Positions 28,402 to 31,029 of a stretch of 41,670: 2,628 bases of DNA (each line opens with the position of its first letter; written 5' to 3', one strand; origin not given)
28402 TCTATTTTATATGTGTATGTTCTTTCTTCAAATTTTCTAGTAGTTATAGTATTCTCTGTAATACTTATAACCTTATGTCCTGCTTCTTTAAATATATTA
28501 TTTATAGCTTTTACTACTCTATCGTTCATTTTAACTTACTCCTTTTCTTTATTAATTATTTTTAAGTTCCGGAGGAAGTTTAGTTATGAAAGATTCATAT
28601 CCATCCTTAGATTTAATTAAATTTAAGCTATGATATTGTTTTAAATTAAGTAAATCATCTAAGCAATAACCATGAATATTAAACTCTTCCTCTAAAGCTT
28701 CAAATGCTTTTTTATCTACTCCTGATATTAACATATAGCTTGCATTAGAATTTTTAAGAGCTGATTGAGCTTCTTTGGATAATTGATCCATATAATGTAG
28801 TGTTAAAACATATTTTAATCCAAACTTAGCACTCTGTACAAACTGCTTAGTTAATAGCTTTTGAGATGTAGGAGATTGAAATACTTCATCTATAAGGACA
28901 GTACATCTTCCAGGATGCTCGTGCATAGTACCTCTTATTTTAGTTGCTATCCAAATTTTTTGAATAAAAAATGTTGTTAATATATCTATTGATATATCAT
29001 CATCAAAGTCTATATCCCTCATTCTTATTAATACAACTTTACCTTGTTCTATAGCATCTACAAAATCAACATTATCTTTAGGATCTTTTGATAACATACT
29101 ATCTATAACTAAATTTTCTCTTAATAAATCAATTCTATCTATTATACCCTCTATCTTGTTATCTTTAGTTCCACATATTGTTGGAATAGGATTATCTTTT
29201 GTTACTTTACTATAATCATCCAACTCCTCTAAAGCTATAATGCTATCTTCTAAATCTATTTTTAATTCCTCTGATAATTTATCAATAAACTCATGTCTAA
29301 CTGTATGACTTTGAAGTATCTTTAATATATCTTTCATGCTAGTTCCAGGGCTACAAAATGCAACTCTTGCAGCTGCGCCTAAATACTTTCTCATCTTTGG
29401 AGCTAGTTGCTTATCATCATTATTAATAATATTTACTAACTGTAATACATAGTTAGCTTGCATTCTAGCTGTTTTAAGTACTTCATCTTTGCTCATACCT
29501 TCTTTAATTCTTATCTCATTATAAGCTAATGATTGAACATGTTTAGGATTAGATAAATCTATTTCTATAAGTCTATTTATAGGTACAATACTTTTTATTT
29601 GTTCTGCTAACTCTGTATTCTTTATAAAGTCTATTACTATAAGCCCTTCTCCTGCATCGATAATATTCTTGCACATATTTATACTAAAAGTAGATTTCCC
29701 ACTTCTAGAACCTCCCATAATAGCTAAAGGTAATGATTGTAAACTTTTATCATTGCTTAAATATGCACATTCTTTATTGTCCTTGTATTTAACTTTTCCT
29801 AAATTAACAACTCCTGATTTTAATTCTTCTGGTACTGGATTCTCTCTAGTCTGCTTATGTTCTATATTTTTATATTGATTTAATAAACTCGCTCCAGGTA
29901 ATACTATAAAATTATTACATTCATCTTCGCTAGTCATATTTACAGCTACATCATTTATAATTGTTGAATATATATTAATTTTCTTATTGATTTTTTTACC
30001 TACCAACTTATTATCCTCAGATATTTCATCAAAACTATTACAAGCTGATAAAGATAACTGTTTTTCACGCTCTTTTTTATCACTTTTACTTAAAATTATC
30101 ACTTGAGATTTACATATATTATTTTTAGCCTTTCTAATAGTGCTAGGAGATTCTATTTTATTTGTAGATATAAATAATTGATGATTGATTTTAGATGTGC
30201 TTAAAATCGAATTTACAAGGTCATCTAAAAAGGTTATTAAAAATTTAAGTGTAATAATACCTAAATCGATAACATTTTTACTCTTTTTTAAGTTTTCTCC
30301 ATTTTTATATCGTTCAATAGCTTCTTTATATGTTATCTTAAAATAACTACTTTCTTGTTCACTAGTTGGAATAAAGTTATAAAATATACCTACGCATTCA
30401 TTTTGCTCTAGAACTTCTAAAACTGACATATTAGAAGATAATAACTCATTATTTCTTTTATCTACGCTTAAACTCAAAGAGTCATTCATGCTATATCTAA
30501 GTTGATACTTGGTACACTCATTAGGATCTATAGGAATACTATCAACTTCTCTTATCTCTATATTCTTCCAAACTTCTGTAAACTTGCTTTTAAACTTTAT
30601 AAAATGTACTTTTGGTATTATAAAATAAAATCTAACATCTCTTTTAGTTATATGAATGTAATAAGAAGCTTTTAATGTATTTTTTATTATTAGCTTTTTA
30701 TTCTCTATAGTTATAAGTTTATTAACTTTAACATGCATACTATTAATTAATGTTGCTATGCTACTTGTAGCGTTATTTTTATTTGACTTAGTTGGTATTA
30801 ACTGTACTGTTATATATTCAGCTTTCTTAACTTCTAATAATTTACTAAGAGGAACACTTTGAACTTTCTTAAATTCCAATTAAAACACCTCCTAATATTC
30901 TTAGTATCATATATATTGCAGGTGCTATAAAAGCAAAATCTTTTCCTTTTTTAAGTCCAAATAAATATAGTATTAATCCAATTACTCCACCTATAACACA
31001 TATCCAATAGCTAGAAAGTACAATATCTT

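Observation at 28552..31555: Orphan virB2/virB3/virB4-like trio in the accessory arm of a siphophage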

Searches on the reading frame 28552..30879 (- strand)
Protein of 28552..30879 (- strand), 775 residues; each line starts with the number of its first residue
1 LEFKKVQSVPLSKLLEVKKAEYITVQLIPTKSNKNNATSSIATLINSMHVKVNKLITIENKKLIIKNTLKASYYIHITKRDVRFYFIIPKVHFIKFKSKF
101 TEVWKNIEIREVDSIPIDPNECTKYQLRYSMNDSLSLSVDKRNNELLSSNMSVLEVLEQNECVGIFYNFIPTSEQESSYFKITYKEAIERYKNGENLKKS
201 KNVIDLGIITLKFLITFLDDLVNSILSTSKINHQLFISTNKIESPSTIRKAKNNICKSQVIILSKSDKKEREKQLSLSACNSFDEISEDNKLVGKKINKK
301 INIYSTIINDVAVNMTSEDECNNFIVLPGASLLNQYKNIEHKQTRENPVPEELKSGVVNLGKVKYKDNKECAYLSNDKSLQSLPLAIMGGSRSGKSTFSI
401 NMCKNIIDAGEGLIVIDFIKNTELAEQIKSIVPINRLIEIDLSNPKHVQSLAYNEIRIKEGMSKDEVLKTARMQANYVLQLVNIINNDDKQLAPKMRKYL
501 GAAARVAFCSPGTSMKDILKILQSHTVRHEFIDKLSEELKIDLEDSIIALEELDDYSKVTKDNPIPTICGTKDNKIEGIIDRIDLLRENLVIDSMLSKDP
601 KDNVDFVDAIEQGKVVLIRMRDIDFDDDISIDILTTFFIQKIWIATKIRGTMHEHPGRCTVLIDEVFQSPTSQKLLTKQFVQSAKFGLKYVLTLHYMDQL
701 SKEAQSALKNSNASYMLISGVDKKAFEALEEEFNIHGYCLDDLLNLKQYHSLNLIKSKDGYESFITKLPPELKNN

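Call 4: search_protein_families(library=pfam, proteins=[window:28552-30879:-], max_evalue=0.1)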
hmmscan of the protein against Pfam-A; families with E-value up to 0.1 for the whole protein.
window:28552-30879:- (775 aa): 2 families
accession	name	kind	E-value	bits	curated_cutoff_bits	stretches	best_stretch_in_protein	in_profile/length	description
PF01656.29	CbiA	-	0.017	15.5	25.4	0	389-499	6-99/125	CobQ/CobB/MinD/ParA nucleotide binding domain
PF00571.33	CBS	-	0.03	15.1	24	0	571-588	37-54/57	CBS domain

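Call 5: search_protein_families(library=phrogs, proteins=[window:28552-30879:-], max_evalue=0.01)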
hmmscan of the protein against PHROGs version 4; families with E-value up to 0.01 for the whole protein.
window:28552-30879:- (775 aa): 1 family
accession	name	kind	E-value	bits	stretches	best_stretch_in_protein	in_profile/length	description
phrog_5156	-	unknown function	6.6e-89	300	1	11-772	17-773/824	-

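Call 7: search_dna_similar(query=window:28552-30879:-, collection=phages, mode=protein, max_rows=40)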
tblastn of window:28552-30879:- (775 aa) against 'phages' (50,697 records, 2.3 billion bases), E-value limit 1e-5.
Records with a match: 89; places in all: 89; records where one place covers at least 80% of the query: 57.
Best place of each record, by identity: <60% 89.
By first word of the organism name: Bacillus 82; Deep-sea 2; Geobacillus 2; Clostridium 1; Terrisporobacter 1; Brevibacillus 1.
By host as written in the record: Bacillus cereus 14; Bacillus subtilis 13; Bacillus anthracis Sterne 8; - 7; Bacillus anthracis 6; Bacillus subtilis BEST7003 5; Bacillus thuringiensis 4; Bacillus sp. S4 3; and 20 more.
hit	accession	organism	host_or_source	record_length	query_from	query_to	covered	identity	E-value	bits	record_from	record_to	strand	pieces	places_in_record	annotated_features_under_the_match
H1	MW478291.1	Clostridium phage phiCp-D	Clostridium perfringens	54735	4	772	99%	37.0%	1e-111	479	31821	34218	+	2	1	type IV conjugative transfer system coupling protein | lipid A export ATP-binding/permease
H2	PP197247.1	Terrisporobacter phage TPDSL_ph2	Terrisporobacter petrolearius DSL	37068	26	773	97%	30.1%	2e-78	282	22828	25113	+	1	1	hypothetical protein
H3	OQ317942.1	Bacillus phage 0105phi7-2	Bacillus thuringiensis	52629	5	770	99%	22.2%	3e-17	93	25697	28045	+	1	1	DNA helicase or translocase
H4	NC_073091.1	Bacillus phage 0105phi7-2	Bacillus thuringiensis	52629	5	770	99%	22.2%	3e-17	93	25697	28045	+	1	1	DNA helicase or translocase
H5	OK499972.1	Bacillus phage vB_BanS_Chewbecca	Bacillus anthracis Sterne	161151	46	775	94%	21.9%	3e-8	64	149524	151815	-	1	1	hypothetical protein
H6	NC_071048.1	Bacillus phage vB_BanS_Chewbecca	Bacillus anthracis Sterne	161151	46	775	94%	21.9%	3e-8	64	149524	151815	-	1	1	hypothetical protein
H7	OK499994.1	Bacillus phage vB_BanS_Skywalker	Bacillus anthracis Sterne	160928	46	775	94%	21.8%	4e-8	63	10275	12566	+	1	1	P-loop containing nucleoside triphosphate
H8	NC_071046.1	Bacillus phage vB_BanS_Skywalker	Bacillus anthracis Sterne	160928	46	775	94%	21.8%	4e-8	63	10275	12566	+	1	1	P-loop containing nucleoside triphosphate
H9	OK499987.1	Bacillus phage vB_BanS_MrDarsey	Bacillus anthracis Sterne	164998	46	775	94%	21.8%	5e-8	63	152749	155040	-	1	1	hypothetical protein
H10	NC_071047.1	Bacillus phage vB_BanS_MrDarsey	Bacillus anthracis Sterne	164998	46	775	94%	21.8%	5e-8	63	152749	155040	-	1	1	hypothetical protein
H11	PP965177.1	Bacillus phage KoopaTroopa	Bacillus thuringiensis serovar kurstaki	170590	46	775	94%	21.8%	5e-8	63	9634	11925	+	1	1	p-loop containing nucleoside triphosphate hydrolase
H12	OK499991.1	Bacillus phage vB_BanS_Sophrita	Bacillus anthracis Sterne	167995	72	775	91%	22.6%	2e-10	71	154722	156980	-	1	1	p-loop containing nucleoside triphosphate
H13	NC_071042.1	Bacillus phage vB_BanS_Sophrita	Bacillus anthracis Sterne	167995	72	775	91%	22.6%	2e-10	71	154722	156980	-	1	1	p-loop containing nucleoside triphosphate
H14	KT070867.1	Bacillus phage PBC2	Bacillus cereus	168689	72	775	91%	22.6%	1e-7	62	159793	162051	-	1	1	p-loop containing nucleoside triphosphate hydrolase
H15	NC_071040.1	Bacillus phage PBC2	Bacillus cereus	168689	72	775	91%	22.6%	1e-7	62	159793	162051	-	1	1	p-loop containing nucleoside triphosphate hydrolase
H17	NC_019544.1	Deep-sea thermophilic phage D6E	-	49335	77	770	90%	22.9%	4e-23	112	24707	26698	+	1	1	type IV secretory system conjugative DNA transfer family protein | hypothetical protein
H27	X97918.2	Bacillus phage SPP1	-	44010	6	770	99%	20.2%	6e-10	69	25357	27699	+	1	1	unnamed protein product; gene 32 | unnamed protein product; gene 32.4 | unnamed protein product; gene 32.1 | unnamed protein product; gene 32.2 | unnamed protein product; gene 32.3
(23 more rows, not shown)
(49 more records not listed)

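Call 8: search_dna_similar(query=window:28552-30879:-, collection=plasmids, mode=protein, max_rows=30)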
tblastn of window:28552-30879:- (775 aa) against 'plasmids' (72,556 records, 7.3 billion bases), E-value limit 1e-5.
Records with a match: 53; places in all: 55; records where one place covers at least 80% of the query: 51.
Best place of each record, by identity: <60% 53.
By first word of the organism name: Clostridium 32; Bacillus 20; Alicyclobacillus 1.
By predicted mobility (MOB-suite, as given by PLSDB): non-mobilizable 45; mobilizable 8.
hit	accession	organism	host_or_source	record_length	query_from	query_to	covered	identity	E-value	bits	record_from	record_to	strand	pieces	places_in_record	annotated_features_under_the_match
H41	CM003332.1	Clostridium botulinum C/D str. BKT12695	Chicken,caecum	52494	1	769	99%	38.6%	3e-147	484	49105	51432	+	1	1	putative conjugal transfer protein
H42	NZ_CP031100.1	Clostridium botulinum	-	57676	3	773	99%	37.5%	1e-142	471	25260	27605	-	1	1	hypothetical protein (x2)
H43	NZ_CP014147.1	Clostridium botulinum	Microbial isolate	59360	3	773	99%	37.5%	1e-142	471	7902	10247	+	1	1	hypothetical protein (x2)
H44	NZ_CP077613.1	Clostridium estertheticum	single colony,bovine feces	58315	4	773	99%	35.2%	1e-130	436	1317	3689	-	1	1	hypothetical protein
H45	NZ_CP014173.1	Clostridium botulinum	Microbial isolate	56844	3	773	99%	35.1%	6e-132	440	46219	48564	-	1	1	hypothetical protein (x2)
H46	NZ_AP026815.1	Clostridium tetani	soil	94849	6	769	99%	35.4%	7e-134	446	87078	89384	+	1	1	type IV secretion system DNA-binding domain-containing protein | hypothetical protein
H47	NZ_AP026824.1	Clostridium tetani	Homo sapiens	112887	6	769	99%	35.4%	7e-134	446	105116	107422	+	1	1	type IV secretion system DNA-binding domain-containing protein | hypothetical protein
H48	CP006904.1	Clostridium botulinum 202F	Isolate microbial culture,marine ...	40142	1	769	99%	35.1%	5e-125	420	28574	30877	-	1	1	hypothetical protein (x2)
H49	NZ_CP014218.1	Clostridium botulinum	Microbial isolate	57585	3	773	99%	34.5%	1e-129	434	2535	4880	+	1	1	hypothetical protein (x2)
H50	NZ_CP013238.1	Clostridium butyricum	Microbial isolate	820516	6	772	99%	32.1%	3e-101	351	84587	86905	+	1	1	hypothetical protein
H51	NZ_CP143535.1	Clostridium perfringens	Homo sapiens,fecal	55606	11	773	98%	30.6%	1e-76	278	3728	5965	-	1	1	hypothetical protein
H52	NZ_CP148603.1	Clostridium perfringens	Homo sapiens,single cell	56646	11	773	98%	30.6%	1e-76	278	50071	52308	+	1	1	hypothetical protein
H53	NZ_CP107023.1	Clostridium beijerinckii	cell culture,cell pellet of fermenting ...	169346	70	769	90%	29.2%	8e-63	237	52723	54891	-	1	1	hypothetical protein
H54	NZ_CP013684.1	Clostridium botulinum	Microbial isolate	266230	18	752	95%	25.4%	1e-27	128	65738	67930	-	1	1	ATP-binding protein | TrbC/VirB2 family protein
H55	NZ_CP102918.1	Clostridium botulinum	Pate collected as part of botulism ...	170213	18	752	95%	25.3%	7e-27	125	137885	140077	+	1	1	hypothetical protein | TrbC/VirB2 family protein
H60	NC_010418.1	Clostridium botulinum A3 str. Loch Maree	-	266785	18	752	95%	25.2%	9e-27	125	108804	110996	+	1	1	ATP-binding protein | TrbC/VirB2 family protein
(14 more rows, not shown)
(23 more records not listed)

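Call 9: get_annotated_region(hit=H1, flank=6000)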
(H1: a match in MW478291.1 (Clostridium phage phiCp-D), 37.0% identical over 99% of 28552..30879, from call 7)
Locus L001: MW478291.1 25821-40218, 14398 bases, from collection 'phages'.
description: Clostridium phage phiCp-D, complete genome.
organism: Clostridium phage phiCp-D (NCBI taxid 2814704)
taxonomy: Viruses; Duplodnaviria; Heunggongvirae; Uroviricota; Caudoviricetes
host: Clostridium perfringens; source: chicken feces; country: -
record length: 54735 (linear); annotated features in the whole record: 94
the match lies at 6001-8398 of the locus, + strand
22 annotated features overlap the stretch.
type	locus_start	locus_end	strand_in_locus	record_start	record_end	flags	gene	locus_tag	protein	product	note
CDS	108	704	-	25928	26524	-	-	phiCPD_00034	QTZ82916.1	hypothetical protein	-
CDS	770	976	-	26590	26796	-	-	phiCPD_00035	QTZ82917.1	hypothetical protein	-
CDS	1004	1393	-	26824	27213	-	-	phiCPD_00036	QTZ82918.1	hypothetical protein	-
CDS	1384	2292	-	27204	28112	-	-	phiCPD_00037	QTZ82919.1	ParM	-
CDS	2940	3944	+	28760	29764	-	-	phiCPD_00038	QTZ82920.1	DNA replication protein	-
CDS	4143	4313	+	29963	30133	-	-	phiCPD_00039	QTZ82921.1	hypothetical protein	-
CDS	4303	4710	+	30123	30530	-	-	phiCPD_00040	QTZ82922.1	hypothetical protein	-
CDS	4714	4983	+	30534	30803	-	-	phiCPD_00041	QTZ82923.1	hypothetical protein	-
CDS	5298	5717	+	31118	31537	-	-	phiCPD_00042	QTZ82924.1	hypothetical protein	-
CDS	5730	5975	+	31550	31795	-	-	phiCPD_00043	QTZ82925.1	hypothetical protein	-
CDS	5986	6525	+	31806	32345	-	-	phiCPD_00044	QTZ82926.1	lipid A export ATP-binding/permease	-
CDS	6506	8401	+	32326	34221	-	-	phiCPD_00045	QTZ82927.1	type IV conjugative transfer system coupling protein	Type IV conjugative transfer system coupling protein TraD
CDS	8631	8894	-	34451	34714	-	-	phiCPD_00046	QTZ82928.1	Cro/CI repressor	-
CDS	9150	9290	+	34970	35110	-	-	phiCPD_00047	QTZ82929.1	hypothetical protein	-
CDS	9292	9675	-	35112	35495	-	-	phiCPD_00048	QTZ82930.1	repressor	-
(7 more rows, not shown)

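Call 10: get_annotated_region(hit=H27, flank=5000)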
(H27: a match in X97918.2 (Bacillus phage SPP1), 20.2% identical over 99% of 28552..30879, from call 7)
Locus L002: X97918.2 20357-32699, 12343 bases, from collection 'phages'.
description: Bacteriophage SPP1 complete nucleotide sequence.
organism: Bacillus phage SPP1 (NCBI taxid 10724)
taxonomy: Viruses; Duplodnaviria; Heunggongvirae; Uroviricota; Caudoviricetes
host: -; source: -; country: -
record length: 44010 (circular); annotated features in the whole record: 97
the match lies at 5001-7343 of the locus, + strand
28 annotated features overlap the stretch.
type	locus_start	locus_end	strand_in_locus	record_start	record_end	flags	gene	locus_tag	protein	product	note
CDS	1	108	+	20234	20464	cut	-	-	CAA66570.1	-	unnamed protein product; gene 24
CDS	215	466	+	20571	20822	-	-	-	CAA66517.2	-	unnamed protein product; gene 24.1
CDS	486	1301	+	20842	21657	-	-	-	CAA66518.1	-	unnamed protein product; gene 25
CDS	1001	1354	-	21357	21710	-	-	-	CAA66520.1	-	unnamed protein product; gene 25.1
CDS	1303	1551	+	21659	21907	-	-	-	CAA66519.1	-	unnamed protein product; gene 26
CDS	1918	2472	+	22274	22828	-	-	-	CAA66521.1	-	unnamed protein product; gene 27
CDS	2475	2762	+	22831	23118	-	-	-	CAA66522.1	-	unnamed protein product; gene 28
CDS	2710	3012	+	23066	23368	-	-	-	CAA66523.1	-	unnamed protein product; gene 29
CDS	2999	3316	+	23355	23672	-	-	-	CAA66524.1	-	unnamed protein product; gene 29.1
CDS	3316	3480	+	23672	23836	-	-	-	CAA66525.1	-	unnamed protein product; gene 30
CDS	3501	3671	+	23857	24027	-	-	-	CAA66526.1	-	unnamed protein product; gene 30.1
CDS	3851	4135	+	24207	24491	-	-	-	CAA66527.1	-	unnamed protein product; gene 31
CDS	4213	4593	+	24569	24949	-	-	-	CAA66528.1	-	unnamed protein product; gene 31.1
CDS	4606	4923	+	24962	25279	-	-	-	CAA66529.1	-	unnamed protein product; gene 31.2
CDS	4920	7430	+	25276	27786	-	-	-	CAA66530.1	-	unnamed protein product; gene 32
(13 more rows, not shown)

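Call 11: get_annotated_region(hit=H60, flank=12000)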
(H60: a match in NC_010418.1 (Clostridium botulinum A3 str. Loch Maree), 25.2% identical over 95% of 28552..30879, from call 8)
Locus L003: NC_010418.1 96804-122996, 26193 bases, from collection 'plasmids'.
description: Clostridium botulinum A3 str. Loch Maree plasmid pCLK, complete sequence
organism: Clostridium botulinum A3 str. Loch Maree (NCBI taxid 498214)
taxonomy: Bacteria; Bacillota; Clostridia; Eubacteriales; Clostridiaceae; Clostridium; Clostridium botulinum; Clostridium botulinum A3 str. Loch Maree
host: -; source: -; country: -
typing (MOB-suite, as given by PLSDB): non-mobilizable; replicon rep_cluster_1536; mating-pair formation MPF_T
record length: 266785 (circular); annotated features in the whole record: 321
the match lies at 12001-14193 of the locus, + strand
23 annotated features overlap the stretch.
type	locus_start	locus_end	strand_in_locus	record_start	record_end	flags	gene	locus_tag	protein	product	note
CDS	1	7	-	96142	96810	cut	-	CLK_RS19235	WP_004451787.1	hypothetical protein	-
CDS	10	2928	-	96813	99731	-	-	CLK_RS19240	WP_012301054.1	N-6 DNA methylase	GO:0006306 - DNA methylation [Evidence IEA]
CDS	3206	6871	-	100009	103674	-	-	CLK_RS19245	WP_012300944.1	DUF6273 domain-containing protein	-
CDS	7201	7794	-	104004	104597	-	-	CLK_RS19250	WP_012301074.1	hypothetical protein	-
CDS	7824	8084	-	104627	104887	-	-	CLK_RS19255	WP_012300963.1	hypothetical protein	-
CDS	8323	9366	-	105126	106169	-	-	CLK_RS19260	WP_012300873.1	hypothetical protein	-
CDS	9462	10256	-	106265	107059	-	-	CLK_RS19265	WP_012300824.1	hypothetical protein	-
CDS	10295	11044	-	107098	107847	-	-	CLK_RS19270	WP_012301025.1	hypothetical protein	-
CDS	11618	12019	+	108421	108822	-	-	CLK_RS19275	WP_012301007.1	TrbC/VirB2 family protein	-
CDS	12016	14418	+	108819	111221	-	-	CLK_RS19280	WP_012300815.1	ATP-binding protein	-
CDS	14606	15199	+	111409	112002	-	-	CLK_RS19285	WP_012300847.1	hypothetical protein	-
CDS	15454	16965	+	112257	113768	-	-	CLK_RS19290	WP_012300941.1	AAA family ATPase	-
CDS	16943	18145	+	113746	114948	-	-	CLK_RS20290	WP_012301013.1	hypothetical protein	-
CDS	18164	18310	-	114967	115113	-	-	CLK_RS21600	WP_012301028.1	hypothetical protein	-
CDS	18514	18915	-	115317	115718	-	-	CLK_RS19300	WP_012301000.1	hypothetical protein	-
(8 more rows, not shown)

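Call 14: search_solved_structures(query=window:28552-30879:-, max_evalue=10, show_alignments=2)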
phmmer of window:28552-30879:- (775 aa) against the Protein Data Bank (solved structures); distinct sequences matched with E-value up to 10: 2.
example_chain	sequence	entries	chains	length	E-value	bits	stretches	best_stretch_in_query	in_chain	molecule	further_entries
2zcu_A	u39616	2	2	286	1.3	10.5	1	426-505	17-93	Uncharacterized oxidoreductase ytfG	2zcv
8j4u_M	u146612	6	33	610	1.3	10.5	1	372-511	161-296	Nucleoside triphosphate hydrolase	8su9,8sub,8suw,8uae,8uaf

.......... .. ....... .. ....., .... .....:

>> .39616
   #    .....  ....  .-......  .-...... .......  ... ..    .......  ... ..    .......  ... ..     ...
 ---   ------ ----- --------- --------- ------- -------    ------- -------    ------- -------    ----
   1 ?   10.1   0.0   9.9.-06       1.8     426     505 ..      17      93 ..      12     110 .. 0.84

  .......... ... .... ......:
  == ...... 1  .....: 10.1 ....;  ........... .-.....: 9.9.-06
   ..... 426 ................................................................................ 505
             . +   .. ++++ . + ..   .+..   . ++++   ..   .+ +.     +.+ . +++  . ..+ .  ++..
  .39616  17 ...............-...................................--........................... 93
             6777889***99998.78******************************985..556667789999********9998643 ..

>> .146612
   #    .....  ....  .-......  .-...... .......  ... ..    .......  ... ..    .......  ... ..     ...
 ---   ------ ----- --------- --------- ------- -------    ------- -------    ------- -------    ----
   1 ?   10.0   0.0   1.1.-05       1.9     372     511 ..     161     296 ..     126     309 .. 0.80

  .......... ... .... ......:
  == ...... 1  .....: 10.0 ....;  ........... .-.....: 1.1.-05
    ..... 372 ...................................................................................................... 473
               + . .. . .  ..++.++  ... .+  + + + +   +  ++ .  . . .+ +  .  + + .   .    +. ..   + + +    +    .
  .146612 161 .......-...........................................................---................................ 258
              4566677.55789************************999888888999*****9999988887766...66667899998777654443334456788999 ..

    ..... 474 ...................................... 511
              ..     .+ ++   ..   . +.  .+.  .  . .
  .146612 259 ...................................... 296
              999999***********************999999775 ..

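Call 16: find_homologous_proteins(query=window:28552-30879:-, max_evalue=0.00001)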
Query window:28552-30879:- (775 aa): 997 proteins with E <= 0.00001 among 8000 candidates; the best 120 are listed.
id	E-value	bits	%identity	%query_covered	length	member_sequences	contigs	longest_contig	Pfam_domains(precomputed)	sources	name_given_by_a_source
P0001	0.0e+0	1682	100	100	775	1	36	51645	-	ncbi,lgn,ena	-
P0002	0.0e+0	1680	100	100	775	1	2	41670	-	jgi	jgi:hypothetical protein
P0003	0.0e+0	1680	100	100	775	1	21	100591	-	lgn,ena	-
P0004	0.0e+0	1679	100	100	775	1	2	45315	-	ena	-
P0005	0.0e+0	1678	100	100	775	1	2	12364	-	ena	-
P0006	0.0e+0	1677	100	100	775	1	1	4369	-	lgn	-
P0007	0.0e+0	1674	100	100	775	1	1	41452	-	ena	-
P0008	0.0e+0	1671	99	100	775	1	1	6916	-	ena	-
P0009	0.0e+0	1666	99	100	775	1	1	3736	-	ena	-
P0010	0.0e+0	1664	99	100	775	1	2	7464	-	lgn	-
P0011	0.0e+0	1663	99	100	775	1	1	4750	-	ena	-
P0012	0.0e+0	1663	99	100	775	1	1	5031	-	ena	-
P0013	0.0e+0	1658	99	100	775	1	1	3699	-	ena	-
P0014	0.0e+0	1658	98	100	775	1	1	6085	-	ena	-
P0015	0.0e+0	1658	99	100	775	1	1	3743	-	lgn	-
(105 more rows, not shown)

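Call 17: search_protein_families(library=ncbifam, proteins=[window:28552-30879:-, L003:11618-12019:+, L003:12016-14418:+, L002:4213-4593:+, L002:4606-4923:+, L002:4920-7430:+], max_evalue=0.1)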
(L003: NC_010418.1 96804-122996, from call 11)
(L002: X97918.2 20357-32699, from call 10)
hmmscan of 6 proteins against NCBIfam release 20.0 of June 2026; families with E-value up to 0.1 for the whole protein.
window:28552-30879:- (775 aa): 1 family
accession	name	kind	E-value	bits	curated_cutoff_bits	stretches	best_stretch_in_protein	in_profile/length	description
TIGR03796.1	NHLM_micro_ABC1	equivalog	0.037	12.2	853.3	1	342-428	462-550/710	NHLP family bacteriocin export ABC transporter peptidase/permease/ATPase subunit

L003:11618-12019:+ (133 aa): 0 families

L003:12016-14418:+ (800 aa): 1 family
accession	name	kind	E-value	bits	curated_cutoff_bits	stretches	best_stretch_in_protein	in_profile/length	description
TIGR04423.1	casT3_TIGR04423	equivalog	0.079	13.2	40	0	693-779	16-104/124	TIGR04423 family type III CRISPR-associated protein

L002:4213-4593:+ (126 aa): 1 family
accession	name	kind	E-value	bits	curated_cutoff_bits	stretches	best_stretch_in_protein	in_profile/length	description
NF040839.1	tungstate_WtpB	equivalog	0.014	15.1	340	0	97-126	56-85/251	tungstate ABC transporter permease WtpB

L002:4606-4923:+ (105 aa): 1 family
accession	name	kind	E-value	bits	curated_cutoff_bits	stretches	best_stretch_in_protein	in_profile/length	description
NF009229.0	PRK12579.1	equivalog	0.099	12.1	229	0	68-102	126-160/258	putative monovalent cation/H+ antiporter subunit B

L002:4920-7430:+ (836 aa): 1 family
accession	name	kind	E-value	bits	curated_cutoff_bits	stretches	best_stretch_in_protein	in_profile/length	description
TIGR02368.1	dimeth_PyL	equivalog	0.07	11.8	369.1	0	347-395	16-64/466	[dimethylamine--corrinoid protein] Co-methyltransferase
